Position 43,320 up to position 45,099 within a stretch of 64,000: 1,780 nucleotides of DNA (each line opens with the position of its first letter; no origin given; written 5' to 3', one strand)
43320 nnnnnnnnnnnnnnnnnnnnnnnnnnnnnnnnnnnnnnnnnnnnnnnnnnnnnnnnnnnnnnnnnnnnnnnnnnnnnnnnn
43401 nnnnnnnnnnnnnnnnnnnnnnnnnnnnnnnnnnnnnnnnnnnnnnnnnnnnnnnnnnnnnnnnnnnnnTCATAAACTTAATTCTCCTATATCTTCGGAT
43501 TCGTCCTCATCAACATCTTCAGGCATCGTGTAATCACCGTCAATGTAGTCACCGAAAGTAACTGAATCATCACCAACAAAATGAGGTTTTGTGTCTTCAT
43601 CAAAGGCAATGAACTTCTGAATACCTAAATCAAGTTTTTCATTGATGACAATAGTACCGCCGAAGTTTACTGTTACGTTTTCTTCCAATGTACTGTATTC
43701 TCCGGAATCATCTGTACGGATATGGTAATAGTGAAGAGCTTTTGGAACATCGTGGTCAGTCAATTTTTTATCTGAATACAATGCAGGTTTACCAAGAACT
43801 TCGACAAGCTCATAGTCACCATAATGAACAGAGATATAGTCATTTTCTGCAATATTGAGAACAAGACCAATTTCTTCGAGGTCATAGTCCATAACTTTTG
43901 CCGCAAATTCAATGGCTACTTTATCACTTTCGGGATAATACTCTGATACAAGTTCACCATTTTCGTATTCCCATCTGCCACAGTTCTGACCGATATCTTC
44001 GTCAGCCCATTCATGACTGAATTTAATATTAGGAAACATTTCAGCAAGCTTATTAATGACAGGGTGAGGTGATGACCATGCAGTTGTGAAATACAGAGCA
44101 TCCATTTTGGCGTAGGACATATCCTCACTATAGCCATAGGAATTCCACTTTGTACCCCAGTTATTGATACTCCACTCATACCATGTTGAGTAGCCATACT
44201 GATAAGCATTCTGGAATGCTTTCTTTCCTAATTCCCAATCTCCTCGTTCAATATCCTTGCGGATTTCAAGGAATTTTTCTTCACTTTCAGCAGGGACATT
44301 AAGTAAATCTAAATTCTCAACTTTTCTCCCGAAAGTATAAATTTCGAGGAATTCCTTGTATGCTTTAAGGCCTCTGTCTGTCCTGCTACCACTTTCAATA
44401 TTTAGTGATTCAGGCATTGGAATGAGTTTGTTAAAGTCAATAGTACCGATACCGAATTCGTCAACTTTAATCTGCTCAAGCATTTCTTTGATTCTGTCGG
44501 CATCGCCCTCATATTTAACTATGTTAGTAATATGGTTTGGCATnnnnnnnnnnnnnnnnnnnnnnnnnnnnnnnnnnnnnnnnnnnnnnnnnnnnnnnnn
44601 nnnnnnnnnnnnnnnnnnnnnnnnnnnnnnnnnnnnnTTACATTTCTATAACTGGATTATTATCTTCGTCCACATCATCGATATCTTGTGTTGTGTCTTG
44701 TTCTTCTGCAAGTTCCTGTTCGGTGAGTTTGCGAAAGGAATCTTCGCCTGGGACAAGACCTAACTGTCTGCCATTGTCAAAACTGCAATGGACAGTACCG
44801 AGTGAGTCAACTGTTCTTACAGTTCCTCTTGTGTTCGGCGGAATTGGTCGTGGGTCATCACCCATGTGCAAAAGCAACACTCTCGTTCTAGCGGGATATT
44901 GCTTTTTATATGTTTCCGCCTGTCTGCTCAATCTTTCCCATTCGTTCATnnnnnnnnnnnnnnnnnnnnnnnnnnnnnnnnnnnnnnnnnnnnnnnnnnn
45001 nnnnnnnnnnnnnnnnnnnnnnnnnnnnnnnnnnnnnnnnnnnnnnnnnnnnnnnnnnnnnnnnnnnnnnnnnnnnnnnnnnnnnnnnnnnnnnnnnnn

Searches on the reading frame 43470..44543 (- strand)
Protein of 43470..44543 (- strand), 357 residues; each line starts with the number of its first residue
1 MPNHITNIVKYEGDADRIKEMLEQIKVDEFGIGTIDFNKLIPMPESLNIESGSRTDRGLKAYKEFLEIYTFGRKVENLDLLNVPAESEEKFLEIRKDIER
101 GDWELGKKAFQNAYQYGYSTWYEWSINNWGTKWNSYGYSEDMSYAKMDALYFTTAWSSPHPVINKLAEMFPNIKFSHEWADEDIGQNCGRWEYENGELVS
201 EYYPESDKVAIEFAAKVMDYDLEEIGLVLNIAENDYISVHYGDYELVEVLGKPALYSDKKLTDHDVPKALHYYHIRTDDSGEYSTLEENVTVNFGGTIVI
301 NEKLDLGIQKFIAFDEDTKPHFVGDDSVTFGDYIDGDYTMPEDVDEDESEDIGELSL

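Call 24: search_protein_families(library=pfam, proteins=[window:43470-44543:-], max_evalue=0.01)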
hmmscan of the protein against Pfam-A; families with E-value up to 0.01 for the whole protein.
window:43470-44543:- (357 aa): 2 families
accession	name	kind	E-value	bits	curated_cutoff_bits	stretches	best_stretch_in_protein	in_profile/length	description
PF18843.6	LPD28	-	5.3e-22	77.7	27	1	243-334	4-96/97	Large polyvalent protein associated domain 28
PF18406.6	DUF1281_C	-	9.8e-22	77.1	22.8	1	132-221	1-88/88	Ferredoxin-like domain in Api92-like protein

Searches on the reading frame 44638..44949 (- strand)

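Call 24: search_protein_families(library=pfam, proteins=[window:44638-44949:-], max_evalue=0.01)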
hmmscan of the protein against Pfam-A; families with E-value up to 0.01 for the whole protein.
window:44638-44949:- (103 aa): 2 families
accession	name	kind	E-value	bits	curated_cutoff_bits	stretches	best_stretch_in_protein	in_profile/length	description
PF14192.12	DUF4314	-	3e-26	91.6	27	1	9-75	3-69/69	Domain of unknown function (DUF4314)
PF16828.10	GAGBD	-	0.0073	17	27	1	3-23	84-104/152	GAG-binding domain on surface antigen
